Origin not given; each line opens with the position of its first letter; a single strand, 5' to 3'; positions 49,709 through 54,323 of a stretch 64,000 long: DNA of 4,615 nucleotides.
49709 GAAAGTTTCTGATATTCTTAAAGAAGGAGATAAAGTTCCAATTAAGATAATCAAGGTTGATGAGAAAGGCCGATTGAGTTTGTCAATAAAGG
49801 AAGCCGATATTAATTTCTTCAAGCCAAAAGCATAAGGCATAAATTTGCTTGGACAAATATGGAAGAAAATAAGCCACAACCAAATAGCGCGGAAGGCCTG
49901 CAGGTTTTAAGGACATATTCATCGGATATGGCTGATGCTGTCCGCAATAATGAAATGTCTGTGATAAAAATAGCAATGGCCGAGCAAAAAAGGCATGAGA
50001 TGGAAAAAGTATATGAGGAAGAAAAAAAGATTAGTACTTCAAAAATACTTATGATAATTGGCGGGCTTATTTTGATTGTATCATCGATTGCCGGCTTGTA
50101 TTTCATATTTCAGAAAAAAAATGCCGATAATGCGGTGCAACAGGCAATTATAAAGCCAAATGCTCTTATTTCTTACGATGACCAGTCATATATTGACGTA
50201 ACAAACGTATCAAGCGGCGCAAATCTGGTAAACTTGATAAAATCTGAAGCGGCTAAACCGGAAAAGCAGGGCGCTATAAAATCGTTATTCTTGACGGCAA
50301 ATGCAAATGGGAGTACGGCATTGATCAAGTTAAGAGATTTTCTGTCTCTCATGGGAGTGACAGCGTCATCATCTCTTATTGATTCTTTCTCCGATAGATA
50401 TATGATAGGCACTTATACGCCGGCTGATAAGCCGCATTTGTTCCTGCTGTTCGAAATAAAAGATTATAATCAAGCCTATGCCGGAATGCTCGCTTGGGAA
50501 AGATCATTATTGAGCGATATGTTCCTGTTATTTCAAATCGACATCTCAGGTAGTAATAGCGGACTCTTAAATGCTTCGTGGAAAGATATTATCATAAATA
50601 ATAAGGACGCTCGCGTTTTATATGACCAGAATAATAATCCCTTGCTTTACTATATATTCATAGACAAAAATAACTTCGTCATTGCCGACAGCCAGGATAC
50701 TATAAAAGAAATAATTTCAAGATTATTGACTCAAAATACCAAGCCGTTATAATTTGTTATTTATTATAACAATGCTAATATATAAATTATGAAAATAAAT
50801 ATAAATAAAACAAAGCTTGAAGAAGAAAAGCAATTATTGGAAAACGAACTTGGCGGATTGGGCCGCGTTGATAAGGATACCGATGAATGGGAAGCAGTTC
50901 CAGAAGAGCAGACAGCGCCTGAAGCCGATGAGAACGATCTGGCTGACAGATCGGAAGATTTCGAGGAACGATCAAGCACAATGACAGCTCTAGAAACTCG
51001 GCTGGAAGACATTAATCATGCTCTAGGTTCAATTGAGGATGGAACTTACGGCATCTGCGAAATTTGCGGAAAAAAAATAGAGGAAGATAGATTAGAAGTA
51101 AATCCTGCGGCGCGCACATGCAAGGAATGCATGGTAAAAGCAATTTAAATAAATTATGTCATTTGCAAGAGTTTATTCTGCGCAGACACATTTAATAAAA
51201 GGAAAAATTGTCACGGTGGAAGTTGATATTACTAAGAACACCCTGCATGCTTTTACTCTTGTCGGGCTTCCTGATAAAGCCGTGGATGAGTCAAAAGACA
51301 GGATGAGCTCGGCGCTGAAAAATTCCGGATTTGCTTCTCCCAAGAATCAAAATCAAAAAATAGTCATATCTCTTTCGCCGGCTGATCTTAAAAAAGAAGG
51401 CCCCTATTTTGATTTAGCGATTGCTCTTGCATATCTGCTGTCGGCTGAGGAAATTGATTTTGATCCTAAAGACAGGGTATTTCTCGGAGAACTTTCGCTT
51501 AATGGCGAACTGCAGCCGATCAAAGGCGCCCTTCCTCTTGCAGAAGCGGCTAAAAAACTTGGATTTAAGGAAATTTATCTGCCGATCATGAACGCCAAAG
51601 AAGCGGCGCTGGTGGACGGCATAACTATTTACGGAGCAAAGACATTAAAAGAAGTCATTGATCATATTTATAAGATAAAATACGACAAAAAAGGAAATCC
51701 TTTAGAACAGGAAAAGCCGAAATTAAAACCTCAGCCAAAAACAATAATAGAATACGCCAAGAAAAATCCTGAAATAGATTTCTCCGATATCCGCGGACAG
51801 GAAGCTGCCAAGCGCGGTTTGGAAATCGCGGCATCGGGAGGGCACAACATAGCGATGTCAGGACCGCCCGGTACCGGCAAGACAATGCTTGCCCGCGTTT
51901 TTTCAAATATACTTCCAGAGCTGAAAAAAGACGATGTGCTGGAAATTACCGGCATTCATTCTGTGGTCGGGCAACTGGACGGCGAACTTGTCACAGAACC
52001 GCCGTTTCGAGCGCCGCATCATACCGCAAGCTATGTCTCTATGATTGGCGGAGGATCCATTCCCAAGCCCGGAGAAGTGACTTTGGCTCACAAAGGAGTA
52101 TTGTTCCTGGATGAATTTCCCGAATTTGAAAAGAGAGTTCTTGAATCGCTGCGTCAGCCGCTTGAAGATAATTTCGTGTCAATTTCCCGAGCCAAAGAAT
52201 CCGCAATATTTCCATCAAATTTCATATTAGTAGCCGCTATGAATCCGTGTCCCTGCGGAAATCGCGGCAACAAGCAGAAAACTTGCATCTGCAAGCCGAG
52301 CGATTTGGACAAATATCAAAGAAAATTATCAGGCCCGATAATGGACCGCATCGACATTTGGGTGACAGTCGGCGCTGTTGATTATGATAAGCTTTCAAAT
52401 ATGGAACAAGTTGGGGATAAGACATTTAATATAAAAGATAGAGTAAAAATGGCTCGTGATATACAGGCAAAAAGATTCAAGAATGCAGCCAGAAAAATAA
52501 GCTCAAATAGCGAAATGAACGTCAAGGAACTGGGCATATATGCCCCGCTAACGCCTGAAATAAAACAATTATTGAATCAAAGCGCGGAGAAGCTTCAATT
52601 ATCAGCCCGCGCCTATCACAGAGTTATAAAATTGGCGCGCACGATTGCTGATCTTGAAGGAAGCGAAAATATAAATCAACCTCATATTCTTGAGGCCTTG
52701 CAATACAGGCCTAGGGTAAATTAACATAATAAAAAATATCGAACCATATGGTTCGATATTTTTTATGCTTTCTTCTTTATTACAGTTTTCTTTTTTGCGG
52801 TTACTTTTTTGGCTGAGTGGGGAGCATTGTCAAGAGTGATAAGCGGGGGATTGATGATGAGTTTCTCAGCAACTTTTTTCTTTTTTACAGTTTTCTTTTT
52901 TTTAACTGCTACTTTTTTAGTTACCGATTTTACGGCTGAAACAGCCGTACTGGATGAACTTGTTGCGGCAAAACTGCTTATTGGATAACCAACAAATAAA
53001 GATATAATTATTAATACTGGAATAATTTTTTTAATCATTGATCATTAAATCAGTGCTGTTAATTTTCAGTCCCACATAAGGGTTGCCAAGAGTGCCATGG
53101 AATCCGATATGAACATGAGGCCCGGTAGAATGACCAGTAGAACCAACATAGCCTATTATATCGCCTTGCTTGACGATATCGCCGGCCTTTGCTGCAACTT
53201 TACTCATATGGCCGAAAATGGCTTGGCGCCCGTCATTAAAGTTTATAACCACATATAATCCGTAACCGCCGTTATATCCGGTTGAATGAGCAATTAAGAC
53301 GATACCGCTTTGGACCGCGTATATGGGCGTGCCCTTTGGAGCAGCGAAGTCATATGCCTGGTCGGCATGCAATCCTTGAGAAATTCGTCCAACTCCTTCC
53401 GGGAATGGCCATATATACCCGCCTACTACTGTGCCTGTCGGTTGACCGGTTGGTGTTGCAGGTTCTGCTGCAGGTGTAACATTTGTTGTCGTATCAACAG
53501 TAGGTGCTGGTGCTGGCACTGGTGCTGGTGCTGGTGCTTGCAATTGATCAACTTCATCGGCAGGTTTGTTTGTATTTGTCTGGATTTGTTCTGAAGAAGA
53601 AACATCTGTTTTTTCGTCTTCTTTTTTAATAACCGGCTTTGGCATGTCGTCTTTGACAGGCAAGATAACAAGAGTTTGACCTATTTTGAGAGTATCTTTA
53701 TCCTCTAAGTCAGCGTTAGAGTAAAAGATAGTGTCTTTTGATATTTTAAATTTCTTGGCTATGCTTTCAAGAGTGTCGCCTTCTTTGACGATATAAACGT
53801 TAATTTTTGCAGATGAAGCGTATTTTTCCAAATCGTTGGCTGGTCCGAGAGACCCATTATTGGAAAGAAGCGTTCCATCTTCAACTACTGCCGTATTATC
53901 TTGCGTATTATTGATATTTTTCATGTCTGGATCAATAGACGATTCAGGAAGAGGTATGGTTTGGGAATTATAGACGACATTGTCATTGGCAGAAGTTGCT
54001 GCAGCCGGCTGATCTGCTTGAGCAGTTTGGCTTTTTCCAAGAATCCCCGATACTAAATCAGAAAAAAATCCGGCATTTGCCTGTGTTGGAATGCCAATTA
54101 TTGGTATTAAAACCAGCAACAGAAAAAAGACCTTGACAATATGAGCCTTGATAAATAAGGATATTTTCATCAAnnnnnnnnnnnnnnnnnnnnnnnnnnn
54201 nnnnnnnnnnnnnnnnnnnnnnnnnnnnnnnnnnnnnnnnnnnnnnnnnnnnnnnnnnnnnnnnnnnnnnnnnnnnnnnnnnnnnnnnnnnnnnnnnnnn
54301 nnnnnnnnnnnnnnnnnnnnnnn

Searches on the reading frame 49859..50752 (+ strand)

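Call 11: search_protein_families(library=pfam, proteins=[window:49859-50752:+], max_evalue=0.01)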
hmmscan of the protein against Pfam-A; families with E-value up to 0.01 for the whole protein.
window:49859-50752:+ (297 aa): 3 families
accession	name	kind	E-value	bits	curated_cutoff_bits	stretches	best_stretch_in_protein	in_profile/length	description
PF07666.16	MpPF26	-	0.002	18.6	37.2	1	36-83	31-75/75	M penetrans paralogue family 26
PF13273.12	DUF4064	-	0.0027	18.3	32.1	1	60-107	4-42/102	Protein of unknown function (DUF4064)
PF05745.16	CRPA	-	0.0093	16.4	23.6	0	21-97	21-99/150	Chlamydia 15 kDa cysteine-rich outer membrane protein (CRPA)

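Call 63: search_protein_families(library=ncbifam, proteins=[window:49859-50752:+], max_evalue=0.01)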
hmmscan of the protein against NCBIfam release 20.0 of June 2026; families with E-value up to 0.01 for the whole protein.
window:49859-50752:+ (297 aa): 3 families
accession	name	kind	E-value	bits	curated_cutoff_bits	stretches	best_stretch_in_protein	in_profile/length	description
NF004285.1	PRK05696.1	equivalog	0.0022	17.8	179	1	40-96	1-55/171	flagellar basal body-associated protein FliL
TIGR04211.1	SH3_and_anchor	equivalog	0.004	16.8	65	1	10-84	113-187/198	TIGR04211 family SH3 domain-containing protein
TIGR03927.1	T7SS_EssA_Firm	equivalog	0.0056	16.6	32.45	0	41-88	104-150/151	type VII secretion protein EssA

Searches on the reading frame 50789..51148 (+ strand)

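Call 11: search_protein_families(library=pfam, proteins=[window:50789-51148:+], max_evalue=0.01)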
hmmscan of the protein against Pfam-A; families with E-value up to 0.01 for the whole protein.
window:50789-51148:+ (119 aa): 1 family
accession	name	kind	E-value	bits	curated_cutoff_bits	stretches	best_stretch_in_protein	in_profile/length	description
PF01258.23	zf-dskA_traR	-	3.9e-11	43.2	24.9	1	85-114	1-30/36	Prokaryotic dksA/traR C4-type zinc finger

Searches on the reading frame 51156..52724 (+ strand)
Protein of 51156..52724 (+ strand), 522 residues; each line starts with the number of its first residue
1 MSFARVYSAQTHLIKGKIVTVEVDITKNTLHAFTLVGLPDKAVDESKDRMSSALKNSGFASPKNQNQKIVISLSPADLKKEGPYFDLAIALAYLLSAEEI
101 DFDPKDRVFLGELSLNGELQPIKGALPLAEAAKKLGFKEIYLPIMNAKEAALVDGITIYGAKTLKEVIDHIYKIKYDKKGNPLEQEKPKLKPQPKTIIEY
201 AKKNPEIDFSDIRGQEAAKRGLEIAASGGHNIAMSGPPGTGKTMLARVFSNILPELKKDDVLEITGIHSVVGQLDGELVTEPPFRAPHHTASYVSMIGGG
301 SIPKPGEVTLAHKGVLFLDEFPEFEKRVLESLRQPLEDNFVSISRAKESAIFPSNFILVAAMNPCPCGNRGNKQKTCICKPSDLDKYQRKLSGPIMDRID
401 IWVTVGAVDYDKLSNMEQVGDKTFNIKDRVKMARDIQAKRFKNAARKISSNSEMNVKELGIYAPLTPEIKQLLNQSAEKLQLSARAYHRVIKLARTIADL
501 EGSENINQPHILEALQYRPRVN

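Call 11: search_protein_families(library=pfam, proteins=[window:51156-52724:+], max_evalue=0.01)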
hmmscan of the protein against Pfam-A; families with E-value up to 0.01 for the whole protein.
window:51156-52724:+ (522 aa): 10 families
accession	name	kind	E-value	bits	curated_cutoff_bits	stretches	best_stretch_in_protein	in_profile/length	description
PF01078.27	Mg_chelatase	-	2.8e-89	298.4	20.3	1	208-411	1-205/207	Magnesium chelatase, subunit ChlI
PF13541.12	ChlI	-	3.2e-37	127.5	27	1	21-146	1-121/121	Subunit ChlI of Mg-chelatase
PF13335.12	Mg_chelatase_C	-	2e-29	102.5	26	1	422-518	3-94/94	Magnesium chelatase, subunit ChlI C-terminal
PF07728.20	AAA_5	-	2e-10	41.3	22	1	233-372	3-129/139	AAA domain (dynein-related subfamily)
PF00493.29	MCM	-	2.8e-08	33.6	23.3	1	304-404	113-203/224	MCM P-loop domain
PF05362.19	Lon_C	-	3.5e-05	23.9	21.1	1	16-170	40-201/205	Lon protease (S16) C-terminal proteolytic domain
PF05496.18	RuvB_N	-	6.5e-05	23.2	27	0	215-252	12-56/159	Holliday junction DNA helicase RuvB P-loop domain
PF00004.35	AAA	-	0.00022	22.1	21.2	1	233-270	2-35/131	ATPase family associated with various cellular activities (AAA)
PF00158.32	Sigma54_activat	-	0.00023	21.3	20.2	1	223-361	16-140/168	Sigma-54 interaction domain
PF13401.12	AAA_22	-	0.0044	17.8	27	0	231-265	7-40/130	AAA domain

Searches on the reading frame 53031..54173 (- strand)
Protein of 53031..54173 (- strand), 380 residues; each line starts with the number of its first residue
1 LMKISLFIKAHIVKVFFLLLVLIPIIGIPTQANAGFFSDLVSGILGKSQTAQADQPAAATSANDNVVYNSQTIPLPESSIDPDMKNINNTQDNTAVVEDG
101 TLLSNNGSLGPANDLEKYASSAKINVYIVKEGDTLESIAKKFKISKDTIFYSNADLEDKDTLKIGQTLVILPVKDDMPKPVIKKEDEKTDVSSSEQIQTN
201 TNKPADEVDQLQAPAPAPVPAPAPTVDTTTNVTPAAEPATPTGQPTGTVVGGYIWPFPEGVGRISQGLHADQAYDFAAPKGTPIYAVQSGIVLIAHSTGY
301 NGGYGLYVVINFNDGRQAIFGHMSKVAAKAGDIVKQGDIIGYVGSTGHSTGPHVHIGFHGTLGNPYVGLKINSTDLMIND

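Call 11: search_protein_families(library=pfam, proteins=[window:53031-54173:-], max_evalue=0.01)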
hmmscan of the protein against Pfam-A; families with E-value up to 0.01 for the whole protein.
window:53031-54173:- (380 aa): 3 families
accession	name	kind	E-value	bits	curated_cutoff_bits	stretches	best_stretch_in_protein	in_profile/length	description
PF01551.29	Peptidase_M23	-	8.2e-25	87.3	28.7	1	272-359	4-88/96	Peptidase family M23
PF01476.26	LysM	-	4.4e-11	43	20.9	1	127-170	1-42/43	LysM domain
PF23473.1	LysM3_LYK4_5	-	0.00018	21.9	29.3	1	127-154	5-32/48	LYK4/5 LysM3 domain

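Call 63: search_protein_families(library=ncbifam, proteins=[window:53031-54170:-], max_evalue=0.01)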
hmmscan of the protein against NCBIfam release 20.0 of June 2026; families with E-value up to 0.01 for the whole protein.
window:53031-54170:- (379 aa): 21 families
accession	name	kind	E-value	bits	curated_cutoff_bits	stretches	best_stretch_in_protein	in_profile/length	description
NF008652.0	PRK11649.1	equivalog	2.2e-20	72.8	341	2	269-356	312-396/439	murein DD-endopeptidase MepM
NF053824.1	PdgNdpepShyC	equivalog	9.3e-17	61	700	1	268-357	294-380/429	peptidoglycan DD-endopeptidase ShyC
NF052336.1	PdgHdaseHSB100310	equivalog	1.2e-15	57.7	500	1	267-356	54-140/316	peptidoglycan hydrolase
NF052530.1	Heli_ShapePgp3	exception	6.7e-15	54.9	300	1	273-357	170-251/270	peptidoglycan metallopeptidase Pgp3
NF053825.1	PdgNdpepShyA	equivalog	2.8e-14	52.7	700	1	271-355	297-378/425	peptidoglycan DD-endopeptidase ShyA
NF041208.1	celldiv_DipM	equivalog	5.9e-13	48.8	740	1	57-355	136-402/419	cell division endopeptidase DipM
NF047755.1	LIC_10271_M23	exception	9.9e-12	45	180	2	118-206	19-101/207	LIC_10271 family cell wall hydrolase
NF050804.1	CellDivDipMCaul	equivalog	2.2e-11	43.3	900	2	272-355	530-611/634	cell division endopeptidase DipM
NF040883.1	amid_act_ActS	equivalog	2.3e-11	43.5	375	2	249-356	114-221/242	amidase activator ActS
NF052529.1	PG_M23_Pgp6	exception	5.6e-11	41.8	600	1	263-357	330-419/452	peptidoglycan metallopeptidase Pgp6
NF008123.1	PRK10871.1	equivalog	1e-10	41.6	311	1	61-364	38-358/365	murein hydrolase activator NlpD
NF047657.1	CellWlHdaseLepto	equivalog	2.6e-08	33.6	400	1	118-196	21-92/221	hypothetical protein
NF008644.1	PRK11637.1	equivalog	3.1e-07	29.7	270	1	241-352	261-365/385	murein hydrolase activator EnvC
TIGR02907.1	spore_VI_D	equivalog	4.7e-06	26.4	169.85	1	75-169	257-343/344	stage VI sporulation protein D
NF008050.0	PRK10783.1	equivalog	9.4e-06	24.2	508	1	119-170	339-388/457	murein transglycosylase D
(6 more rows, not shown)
